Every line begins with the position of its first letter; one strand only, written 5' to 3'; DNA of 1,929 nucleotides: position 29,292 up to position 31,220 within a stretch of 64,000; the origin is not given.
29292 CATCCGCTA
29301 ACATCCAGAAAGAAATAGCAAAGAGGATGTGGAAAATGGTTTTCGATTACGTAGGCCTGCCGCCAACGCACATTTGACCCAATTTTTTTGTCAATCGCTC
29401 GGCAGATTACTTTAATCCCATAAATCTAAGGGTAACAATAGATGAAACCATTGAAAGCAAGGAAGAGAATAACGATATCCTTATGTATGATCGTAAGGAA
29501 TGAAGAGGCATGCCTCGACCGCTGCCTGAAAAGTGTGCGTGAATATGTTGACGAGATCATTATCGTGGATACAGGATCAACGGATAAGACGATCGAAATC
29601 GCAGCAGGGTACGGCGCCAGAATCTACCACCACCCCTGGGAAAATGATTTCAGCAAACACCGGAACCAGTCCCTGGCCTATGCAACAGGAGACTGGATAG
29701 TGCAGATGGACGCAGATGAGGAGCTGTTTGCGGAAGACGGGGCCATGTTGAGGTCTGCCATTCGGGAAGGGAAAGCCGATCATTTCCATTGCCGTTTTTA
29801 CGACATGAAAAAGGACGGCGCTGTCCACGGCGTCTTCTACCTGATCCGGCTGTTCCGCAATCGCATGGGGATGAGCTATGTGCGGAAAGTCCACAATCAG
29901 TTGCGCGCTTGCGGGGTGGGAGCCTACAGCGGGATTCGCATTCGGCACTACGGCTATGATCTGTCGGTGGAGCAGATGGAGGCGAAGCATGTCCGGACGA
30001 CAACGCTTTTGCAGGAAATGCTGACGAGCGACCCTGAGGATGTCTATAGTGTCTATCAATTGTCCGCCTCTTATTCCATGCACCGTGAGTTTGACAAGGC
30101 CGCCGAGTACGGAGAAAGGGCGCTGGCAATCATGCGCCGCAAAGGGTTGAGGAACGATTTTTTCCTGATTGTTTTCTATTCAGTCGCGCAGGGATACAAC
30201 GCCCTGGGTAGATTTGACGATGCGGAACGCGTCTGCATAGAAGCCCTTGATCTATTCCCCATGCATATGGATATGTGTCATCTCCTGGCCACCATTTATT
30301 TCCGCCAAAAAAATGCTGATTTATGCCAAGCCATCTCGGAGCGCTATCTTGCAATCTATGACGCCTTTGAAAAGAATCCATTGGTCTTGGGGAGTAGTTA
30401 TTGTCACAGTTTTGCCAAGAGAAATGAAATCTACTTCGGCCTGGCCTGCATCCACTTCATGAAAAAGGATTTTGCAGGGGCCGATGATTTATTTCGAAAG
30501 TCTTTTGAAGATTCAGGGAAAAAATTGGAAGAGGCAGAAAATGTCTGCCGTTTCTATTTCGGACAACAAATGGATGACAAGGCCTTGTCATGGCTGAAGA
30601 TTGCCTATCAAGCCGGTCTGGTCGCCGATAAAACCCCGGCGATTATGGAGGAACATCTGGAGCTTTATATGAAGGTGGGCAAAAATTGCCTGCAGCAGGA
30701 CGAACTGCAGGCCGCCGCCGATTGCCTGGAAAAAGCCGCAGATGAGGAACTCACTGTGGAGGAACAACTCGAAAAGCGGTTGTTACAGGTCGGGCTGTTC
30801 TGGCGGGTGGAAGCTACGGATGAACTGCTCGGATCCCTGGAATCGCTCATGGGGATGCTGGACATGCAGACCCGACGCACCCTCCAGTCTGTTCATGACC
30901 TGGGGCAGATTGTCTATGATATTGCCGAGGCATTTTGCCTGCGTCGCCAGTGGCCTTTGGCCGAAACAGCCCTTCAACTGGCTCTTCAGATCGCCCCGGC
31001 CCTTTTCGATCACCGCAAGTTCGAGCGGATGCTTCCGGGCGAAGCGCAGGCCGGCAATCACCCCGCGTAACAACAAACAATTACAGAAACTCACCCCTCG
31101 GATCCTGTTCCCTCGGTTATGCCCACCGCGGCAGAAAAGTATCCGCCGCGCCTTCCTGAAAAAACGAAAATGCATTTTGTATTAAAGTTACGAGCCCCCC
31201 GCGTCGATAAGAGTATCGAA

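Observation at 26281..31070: TPR / ferredoxin-FrhB-like::pyruvyltransferase fusion / GT2-TPR trio directly upstream of flagellin: candidate flagellin glycan (pyruvylation?) system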

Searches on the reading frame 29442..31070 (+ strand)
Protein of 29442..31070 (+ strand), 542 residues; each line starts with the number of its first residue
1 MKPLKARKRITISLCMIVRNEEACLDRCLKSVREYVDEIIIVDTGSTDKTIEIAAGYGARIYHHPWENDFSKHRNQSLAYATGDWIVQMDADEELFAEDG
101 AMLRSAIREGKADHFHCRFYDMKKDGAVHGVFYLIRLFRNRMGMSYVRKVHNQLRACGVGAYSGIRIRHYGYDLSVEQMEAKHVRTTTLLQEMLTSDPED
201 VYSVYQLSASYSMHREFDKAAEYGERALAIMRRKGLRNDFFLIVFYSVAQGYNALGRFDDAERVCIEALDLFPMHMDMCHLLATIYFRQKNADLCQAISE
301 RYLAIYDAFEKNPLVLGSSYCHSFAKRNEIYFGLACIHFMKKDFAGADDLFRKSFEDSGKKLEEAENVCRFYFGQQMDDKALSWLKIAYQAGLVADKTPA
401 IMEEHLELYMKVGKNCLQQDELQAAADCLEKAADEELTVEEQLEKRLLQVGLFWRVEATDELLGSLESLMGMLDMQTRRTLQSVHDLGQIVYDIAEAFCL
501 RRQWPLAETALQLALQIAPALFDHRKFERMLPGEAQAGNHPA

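Call 5: search_protein_families(library=pfam, proteins=[window:29442-31070:+], max_evalue=0.01)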
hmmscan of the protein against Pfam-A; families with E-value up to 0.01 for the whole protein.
window:29442-31070:+ (542 aa): 10 families
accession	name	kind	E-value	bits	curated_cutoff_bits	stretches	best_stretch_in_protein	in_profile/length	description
PF00535.33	Glycos_transf_2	-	1.1e-23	84.5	23.3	1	13-126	1-122/168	Glycosyl transferase family 2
PF13424.12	TPR_12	-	5.1e-13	49.4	30.1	0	205-232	49-76/77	Tetratricopeptide repeat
PF07719.23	TPR_2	-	2.2e-11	43.4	27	0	205-231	5-31/34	Tetratricopeptide repeat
PF13704.12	Glyco_tranf_2_4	-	1.2e-08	35.8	27.5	1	19-102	1-93/98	Glycosyl transferase family 2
PF00515.34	TPR_1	-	3.7e-06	26.9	27.8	0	245-273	4-32/34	Tetratricopeptide repeat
PF13374.12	TPR_10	-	0.00021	21.6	27.5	0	206-233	7-34/42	Tetratricopeptide repeat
PF13432.12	TPR_16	-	0.00082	20.2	32.7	0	254-293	9-48/65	Tetratricopeptide repeat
PF14559.12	TPR_19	-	0.0011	19.7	25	1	254-304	3-53/68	Tetratricopeptide repeat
PF20914.2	DNA_pol_IIIA_C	-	0.0041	17.4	22.5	1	447-471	28-52/52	DNA polymerase III subunit alpha, C-terminal domain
PF13428.12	TPR_14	-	0.0058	17.7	23.5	0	247-283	6-42/44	Tetratricopeptide repeat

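Call 19: search_solved_structures(query=window:29442-31067:+, max_evalue=0.01, show_alignments=1)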
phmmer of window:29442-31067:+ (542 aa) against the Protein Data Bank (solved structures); distinct sequences matched with E-value up to 0.01: 22.
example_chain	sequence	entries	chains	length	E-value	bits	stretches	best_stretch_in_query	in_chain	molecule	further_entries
22ao_A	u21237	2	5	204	2.1e-33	119.3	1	9-195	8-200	GmaR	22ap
7msp_A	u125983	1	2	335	1.4e-18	70.4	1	11-227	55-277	SPbeta prophage-derived glycosyltransferase SunS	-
7msn_A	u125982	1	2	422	2.5e-18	69.5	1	11-227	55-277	SPbeta prophage-derived glycosyltransferase SunS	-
7msk_A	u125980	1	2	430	5.2e-18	68.4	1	13-205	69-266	Glyco_trans_2-like domain-containing protein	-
9qhb_A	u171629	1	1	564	4.7e-13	52.1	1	183-293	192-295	Engineered tetratricopeptide repeat protein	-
8bu0_A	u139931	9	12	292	3.5e-09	39.3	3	189-293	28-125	Consensus tetratricopeptide repeat protein | Crystal structure of an 8-repeat consensus TPR superhelix with Zinc. | Monomer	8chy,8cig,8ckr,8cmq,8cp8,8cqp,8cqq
9qhc_A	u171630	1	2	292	3e-08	36.3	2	182-293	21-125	Engineered tetratricopeptide repeat protein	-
5o01_A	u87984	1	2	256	1.8e-06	30.4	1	189-273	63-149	BKLC (bacterial kinesin-light chain-like)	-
6p61_A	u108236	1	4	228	7.1e-05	25.1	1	7-107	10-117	Glycosyltransferase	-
2fo7_A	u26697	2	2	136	0.00035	22.8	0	205-293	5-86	SYNTHETIC CONSENSUS TPR PROTEIN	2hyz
8ch0_A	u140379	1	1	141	0.00038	22.7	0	205-293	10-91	Consensus tetratricopeptide repeat protein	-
5hea_A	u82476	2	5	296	0.0004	22.6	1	12-125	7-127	Putative glycosyltransferase (GalT1)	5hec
2wqh_A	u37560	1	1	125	0.00076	21.7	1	203-306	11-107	CTPR3Y3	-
4y6n_A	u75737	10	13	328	0.0056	18.9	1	8-64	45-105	Glucosyl-3-phosphoglycerate synthase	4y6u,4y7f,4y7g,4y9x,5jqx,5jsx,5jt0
3e25_A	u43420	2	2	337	0.0059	18.8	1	8-64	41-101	Putative uncharacterized protein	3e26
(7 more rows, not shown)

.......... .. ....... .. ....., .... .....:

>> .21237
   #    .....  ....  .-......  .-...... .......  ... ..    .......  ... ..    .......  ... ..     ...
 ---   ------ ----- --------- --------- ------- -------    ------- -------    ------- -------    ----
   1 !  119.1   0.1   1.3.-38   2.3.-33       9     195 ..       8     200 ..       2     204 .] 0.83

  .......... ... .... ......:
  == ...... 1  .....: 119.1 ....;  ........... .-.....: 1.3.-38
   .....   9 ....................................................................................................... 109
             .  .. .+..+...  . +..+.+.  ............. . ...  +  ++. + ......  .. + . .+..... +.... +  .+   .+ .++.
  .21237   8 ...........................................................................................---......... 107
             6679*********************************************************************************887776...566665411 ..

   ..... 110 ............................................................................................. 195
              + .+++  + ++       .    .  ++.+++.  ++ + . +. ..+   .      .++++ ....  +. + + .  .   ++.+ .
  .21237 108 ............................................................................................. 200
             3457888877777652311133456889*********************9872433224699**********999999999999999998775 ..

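Call 31: find_homologous_proteins(query=window:29442-31067:+)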
Query window:29442-31067:+ (542 aa): 4368 proteins with E <= 0.001 among 8000 candidates; the best 120 are listed.
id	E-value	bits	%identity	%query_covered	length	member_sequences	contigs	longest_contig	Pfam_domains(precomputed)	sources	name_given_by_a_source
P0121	0.0e+0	1463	73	98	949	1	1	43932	PF13431.13,PF23914.2,PF10111.15,PF13428.13,PF00535.33,PF13374.13,PF14559.13,PF00515.35,PF13424.13,PF13432.13,PF13181.13,PF07719.24,PF13174.13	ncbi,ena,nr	ncbi:MAG TPA: hypothetical protein DCG53_09175 [Syntrophus sp. (in: bacteria)]|nr:hypothetical prote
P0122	0.0e+0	1436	73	97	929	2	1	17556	PF13431.13,PF23914.2,PF10111.15,PF13428.13,PF00535.33,PF14559.13,PF25068.3,PF17874.8,PF00515.35,PF13424.13,PF13432.13,PF13181.13,PF07719.24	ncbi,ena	ncbi:MAG: glycosyltransferase [Syntrophales bacterium]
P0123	0.0e+0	1207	100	97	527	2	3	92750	PF00515.35,PF13424.13,PF00535.33,PF07719.24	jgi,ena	-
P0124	0.0e+0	1055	87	97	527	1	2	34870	PF13424.13,PF00535.33,PF07719.24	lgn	-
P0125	9.9e-296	1000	66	98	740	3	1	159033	PF10111.15,PF13424.13,PF00535.33,PF07719.24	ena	-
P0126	2.9e-274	929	75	99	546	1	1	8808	PF00515.35,PF13424.13,PF00535.33,PF07719.24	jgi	jgi:glycosyltransferase involved in cell wall biosynthesis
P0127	1.3e-260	884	73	96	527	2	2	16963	PF00515.35,PF13424.13,PF13181.13,PF00535.33,PF07719.24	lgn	-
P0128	3.3e-237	807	66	97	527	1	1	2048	PF00515.35,PF13424.13,PF13181.13,PF00535.33,PF07719.24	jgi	jgi:glycosyltransferase involved in cell wall biosynthesis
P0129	1.1e-236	805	66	97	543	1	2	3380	PF00515.35,PF12895.14,PF13424.13,PF13181.13,PF00535.33,PF07719.24,PF13374.13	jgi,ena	-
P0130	3.4e-236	803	65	98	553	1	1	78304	PF00515.35,PF13424.13,PF13428.13,PF13181.13,PF00535.33,PF07719.24,PF13374.13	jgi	jgi:glycosyltransferase involved in cell wall biosynthesis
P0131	3.7e-236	803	66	97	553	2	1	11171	PF25058.2,PF00515.35,PF13424.13,PF13181.13,PF00535.33,PF07719.24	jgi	jgi:glycosyltransferase involved in cell wall biosynthesis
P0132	3.6e-233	793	64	97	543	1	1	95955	PF13424.13,PF00535.33,PF07719.24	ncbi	ncbi:MAG: glycosyltransferase family 2 protein [Pseudomonadota bacterium]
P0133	3.7e-233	793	65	98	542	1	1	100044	PF13431.13,PF00515.35,PF13424.13,PF00535.33,PF07719.24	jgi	jgi:glycosyltransferase involved in cell wall biosynthesis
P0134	4.3e-231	786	63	98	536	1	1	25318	PF00515.35,PF13424.13,PF13181.13,PF00535.33,PF07719.24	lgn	-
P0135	6.3e-231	786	64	98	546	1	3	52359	PF13424.13,PF00535.33,PF07719.24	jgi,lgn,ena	-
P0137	4.6e-230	783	64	98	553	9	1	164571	PF13424.13,PF00535.33,PF07719.24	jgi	jgi:glycosyltransferase involved in cell wall biosynthesis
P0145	2.7e-218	744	61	97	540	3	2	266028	PF14559.13,PF13431.13,PF00515.35,PF13424.13,PF13432.13,PF13428.13,PF13181.13,PF00535.33,PF07719.24,PF13374.13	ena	-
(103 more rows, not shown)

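Call 52: find_related_loci(query=A3, collection=metagenome_contigs, flank=10000)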
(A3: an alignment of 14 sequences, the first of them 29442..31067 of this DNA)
Query A3 (542 aa) in metagenome_contigs; peptide patterns used: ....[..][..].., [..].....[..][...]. (x = any residue, [..] = any of these).
600 stretches matched a pattern (row limit reached: there are more); 494 encode a relative of the query (tblastn E <= 1e-3); the best 80 are kept; 80 distinct loci.
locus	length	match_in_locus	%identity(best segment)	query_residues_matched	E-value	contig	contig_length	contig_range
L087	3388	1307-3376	34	8-435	5e-74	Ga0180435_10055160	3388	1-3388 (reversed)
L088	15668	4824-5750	41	8-317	6e-69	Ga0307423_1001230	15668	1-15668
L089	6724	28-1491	31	12-513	2e-66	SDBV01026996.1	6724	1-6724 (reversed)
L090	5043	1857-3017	35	8-385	2e-62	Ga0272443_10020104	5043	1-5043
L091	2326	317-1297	37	11-331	3e-60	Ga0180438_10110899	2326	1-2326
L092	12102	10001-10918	38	9-315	8e-59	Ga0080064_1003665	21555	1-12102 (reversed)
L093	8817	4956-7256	36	8-352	2e-57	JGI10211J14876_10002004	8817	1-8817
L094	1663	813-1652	39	5-277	5e-58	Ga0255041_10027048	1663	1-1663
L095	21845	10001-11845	32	8-434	3e-53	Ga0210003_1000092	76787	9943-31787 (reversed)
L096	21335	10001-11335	29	7-455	4e-53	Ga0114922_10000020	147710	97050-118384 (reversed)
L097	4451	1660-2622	33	8-323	1e-51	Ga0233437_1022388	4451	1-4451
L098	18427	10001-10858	35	10-287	4e-49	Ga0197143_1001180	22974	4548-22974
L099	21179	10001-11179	32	8-392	7e-48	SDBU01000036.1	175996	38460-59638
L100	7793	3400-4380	34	10-324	6e-48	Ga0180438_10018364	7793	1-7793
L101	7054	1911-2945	33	1-344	6e-48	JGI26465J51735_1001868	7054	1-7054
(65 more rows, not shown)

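Call 54: find_encoding_contigs(protein=P0137, flank=10000, max_places=1)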
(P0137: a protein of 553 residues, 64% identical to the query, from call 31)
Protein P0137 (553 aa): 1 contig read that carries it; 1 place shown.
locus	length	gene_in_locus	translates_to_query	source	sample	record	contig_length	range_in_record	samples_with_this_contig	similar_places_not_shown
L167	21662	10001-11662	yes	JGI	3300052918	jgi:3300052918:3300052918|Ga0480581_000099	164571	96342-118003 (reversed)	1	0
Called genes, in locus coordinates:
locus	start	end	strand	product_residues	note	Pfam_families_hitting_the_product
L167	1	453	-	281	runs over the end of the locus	PF08668:HDOD, PF01966:HD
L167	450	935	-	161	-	PF03975:CheD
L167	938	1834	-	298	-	PF03705:CheR_N, PF01739:CheR, PF08242:Methyltransf_12 (faint)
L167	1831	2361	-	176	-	PF01584:CheW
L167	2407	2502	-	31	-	-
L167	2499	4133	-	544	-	PF12729:4HB_MCP_1, PF00672:HAMP, PF00015:MCPsignal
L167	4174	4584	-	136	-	PF17200:sCache_2, PF08269:dCache_2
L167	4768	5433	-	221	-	PF12728:HTH_17, PF00072:Response_reg (weak)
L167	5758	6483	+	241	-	PF00515:TPR_1 (faint), PF07719:TPR_2 (faint), PF13414:TPR_11 (weak), PF14559:TPR_19 (weak)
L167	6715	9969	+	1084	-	PF00515:TPR_1 (weak), PF13424:TPR_12, PF14559:TPR_19 (weak), PF00515:TPR_1 (weak), PF13524:Glyco_trans_1_2, PF08241:Methyltransf_11, PF13649:Methyltransf_25, PF13847:Methyltransf_31, +15 more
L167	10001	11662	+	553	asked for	PF00535:Glycos_transf_2, PF07719:TPR_2 (faint), PF13424:TPR_12 (faint)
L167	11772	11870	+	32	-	-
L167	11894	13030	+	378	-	PF00669:Flagellin_N, PF00700:Flagellin_C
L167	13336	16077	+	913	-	PF02465:FliD_N, PF07195:FliD_C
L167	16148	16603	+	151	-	PF02561:FliS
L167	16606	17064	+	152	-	-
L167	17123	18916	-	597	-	PF01609:DDE_Tnp_1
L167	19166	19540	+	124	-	PF03646:FlaG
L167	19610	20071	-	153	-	PF02623:FliW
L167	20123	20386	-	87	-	PF02599:CsrA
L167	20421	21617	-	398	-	PF00669:Flagellin_N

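Call 55: find_encoding_contigs(protein=P0145, flank=10000, max_places=1)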
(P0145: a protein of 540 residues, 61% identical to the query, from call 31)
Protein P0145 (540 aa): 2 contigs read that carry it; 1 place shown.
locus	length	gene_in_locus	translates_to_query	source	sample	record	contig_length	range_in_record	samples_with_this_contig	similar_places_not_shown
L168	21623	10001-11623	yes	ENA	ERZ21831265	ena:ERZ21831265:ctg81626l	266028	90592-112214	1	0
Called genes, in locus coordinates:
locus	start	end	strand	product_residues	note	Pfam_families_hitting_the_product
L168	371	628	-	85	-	-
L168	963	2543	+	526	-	PF02310:B12-binding, PF04055:Radical_SAM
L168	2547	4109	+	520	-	PF13522:GATase_6, PF13537:GATase_7, PF12481:DUF3700 (weak), PF00733:Asn_synthase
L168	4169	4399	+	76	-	-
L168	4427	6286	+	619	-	PF02543:Carbam_trans_N, PF16861:Carbam_trans_C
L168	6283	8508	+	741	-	PF13428:TPR_14 (faint), PF00515:TPR_1 (faint), PF07719:TPR_2 (faint), PF13176:TPR_7 (faint), PF13181:TPR_8 (faint), PF13414:TPR_11 (faint), PF13432:TPR_16, PF14559:TPR_19 (weak), +1 more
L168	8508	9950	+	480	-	PF02310:B12-binding, PF04055:Radical_SAM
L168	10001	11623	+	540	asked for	PF00535:Glycos_transf_2, PF13428:TPR_14 (faint), PF13431:TPR_17 (faint), PF13432:TPR_16 (faint), PF14559:TPR_19 (faint), PF00515:TPR_1 (faint), PF07719:TPR_2 (faint), PF13424:TPR_12 (weak), +2 more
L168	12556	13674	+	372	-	PF00669:Flagellin_N, PF00700:Flagellin_C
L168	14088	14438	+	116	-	-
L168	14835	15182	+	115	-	PF00669:Flagellin_N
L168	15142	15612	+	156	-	-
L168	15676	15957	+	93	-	PF00700:Flagellin_C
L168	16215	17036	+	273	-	PF02465:FliD_N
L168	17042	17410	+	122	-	-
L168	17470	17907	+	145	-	PF07195:FliD_C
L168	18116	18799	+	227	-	-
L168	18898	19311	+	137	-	PF07195:FliD_C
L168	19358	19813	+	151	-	PF02561:FliS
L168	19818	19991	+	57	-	-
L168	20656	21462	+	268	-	PF13428:TPR_14 (faint)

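Call 56: find_encoding_contigs(protein=P0121, flank=10000, max_places=1)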
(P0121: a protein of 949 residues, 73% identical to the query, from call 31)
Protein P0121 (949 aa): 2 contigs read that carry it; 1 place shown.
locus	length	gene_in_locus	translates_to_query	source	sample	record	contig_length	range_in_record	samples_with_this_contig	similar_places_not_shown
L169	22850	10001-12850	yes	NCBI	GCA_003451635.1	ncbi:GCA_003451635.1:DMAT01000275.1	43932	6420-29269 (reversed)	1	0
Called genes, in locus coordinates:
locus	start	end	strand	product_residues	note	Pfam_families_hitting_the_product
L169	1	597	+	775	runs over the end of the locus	PF00685:Sulfotransfer_1, PF13469:Sulfotransfer_3, PF00535:Glycos_transf_2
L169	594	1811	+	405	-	PF08421:Methyltransf_13, PF13489:Methyltransf_23, PF08241:Methyltransf_11 (weak), PF08242:Methyltransf_12, PF08484:Methyltransf_14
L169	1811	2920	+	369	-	PF01041:DegT_DnrJ_EryC1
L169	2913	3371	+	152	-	PF00908:dTDP_sugar_isom, PF14667:Polysacc_synt_C (weak)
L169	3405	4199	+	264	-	PF13489:Methyltransf_23, PF07021:MetW, PF13649:Methyltransf_25, PF13847:Methyltransf_31, PF08241:Methyltransf_11, PF08242:Methyltransf_12 (weak)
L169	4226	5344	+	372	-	PF01041:DegT_DnrJ_EryC1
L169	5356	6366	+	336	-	PF01073:3Beta_HSD, PF01370:Epimerase, PF02719:Polysacc_synt_2 (weak), PF04321:RmlD_sub_bind, PF16363:GDP_Man_Dehyd, PF07993:NAD_binding_4 (weak)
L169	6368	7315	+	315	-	PF01073:3Beta_HSD, PF01370:Epimerase, PF16363:GDP_Man_Dehyd, PF04321:RmlD_sub_bind, PF07993:NAD_binding_4 (weak)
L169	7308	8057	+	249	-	PF04989:RMNT_CmcI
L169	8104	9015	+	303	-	PF04055:Radical_SAM, PF13186:SPASM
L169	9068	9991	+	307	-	PF04055:Radical_SAM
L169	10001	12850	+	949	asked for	PF00535:Glycos_transf_2, PF10111:Glyco_tranf_2_2 (faint), PF23914:TPR_CcmH_CycH (faint), PF00515:TPR_1 (faint), PF07719:TPR_2 (faint), PF13174:TPR_6 (faint), PF13181:TPR_8 (faint), PF00535:Glycos_transf_2, +6 more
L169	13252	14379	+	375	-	PF00669:Flagellin_N, PF00700:Flagellin_C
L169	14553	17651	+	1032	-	PF02465:FliD_N, PF07195:FliD_C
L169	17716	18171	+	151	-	PF02561:FliS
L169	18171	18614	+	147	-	-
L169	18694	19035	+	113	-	PF03646:FlaG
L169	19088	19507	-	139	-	PF02623:FliW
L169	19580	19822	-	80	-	PF02599:CsrA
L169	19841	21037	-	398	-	PF00669:Flagellin_N, PF00700:Flagellin_C (weak)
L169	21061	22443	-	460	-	PF00460:Flg_bb_rod (weak), PF22638:FlgK_D1, PF06429:Flg_bbr_C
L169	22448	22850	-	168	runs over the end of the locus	PF05130:FlgN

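Call 60: search_protein_families(library=ncbifam, proteins=[window:29442-31070:+], max_evalue=0.01)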
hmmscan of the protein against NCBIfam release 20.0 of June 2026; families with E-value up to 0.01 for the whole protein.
window:29442-31070:+ (542 aa): 12 families
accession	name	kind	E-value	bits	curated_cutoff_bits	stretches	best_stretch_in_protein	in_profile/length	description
TIGR04195.1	S_glycosyl_SunS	equivalog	2e-24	86.2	350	1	11-211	58-263/421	SunS family peptide S-glycosyltransferase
NF010496.0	PRK13915.1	equivalog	2.1e-10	40.2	262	1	5-93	26-127/307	glucosyl-3-phosphoglycerate synthase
TIGR04283.1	glyco_like_mftF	equivalog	1.8e-09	37.6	182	1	14-123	3-115/221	TIGR04283 family arsenosugar biosynthesis glycosyltransferase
NF007482.0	PRK10073.1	equivalog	9.9e-09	34.6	423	1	11-97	7-100/334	glycosyltransferase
TIGR04182.1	glyco_TIGR04182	equivalog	6.1e-08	32.4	325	1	18-177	8-171/293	S-layer glycoprotein N-glycosyltransferase AglJ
TIGR03965.1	mycofact_glyco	equivalog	4.2e-06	25.9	280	1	10-92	74-164/467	mycofactocin biosynthesis glycosyltransferase MftF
NF040959.1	MamA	equivalog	4.9e-05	22.9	200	1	178-289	83-186/204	magnetosome protein MamA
NF058614.1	PPMAGASynPpgS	equivalog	0.00012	21.5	370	1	18-67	8-57/226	polyprenyl-phospho-N-acetylgalactosaminyl synthase PpgS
TIGR02917.1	PEP_TPR_lipo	equivalog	0.0016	16.4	312.2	0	182-292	616-719/899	XrtA/PEP-CTERM system TPR-repeat protein PrsT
NF041391.1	DPhHxTase_Halo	equivalog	0.0019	17.2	375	1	19-109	4-95/213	dolichyl-phosphate hexose transferase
NF047371.1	FlcA_CTERM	equivalog_domain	0.0027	16.2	300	0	185-272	331-422/646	periplasmic flagellar collar protein FlcA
NF053739.1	GlytfEpsEBac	equivalog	0.0033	16.4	450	1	12-93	3-93/265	glycosyltransferase EpsE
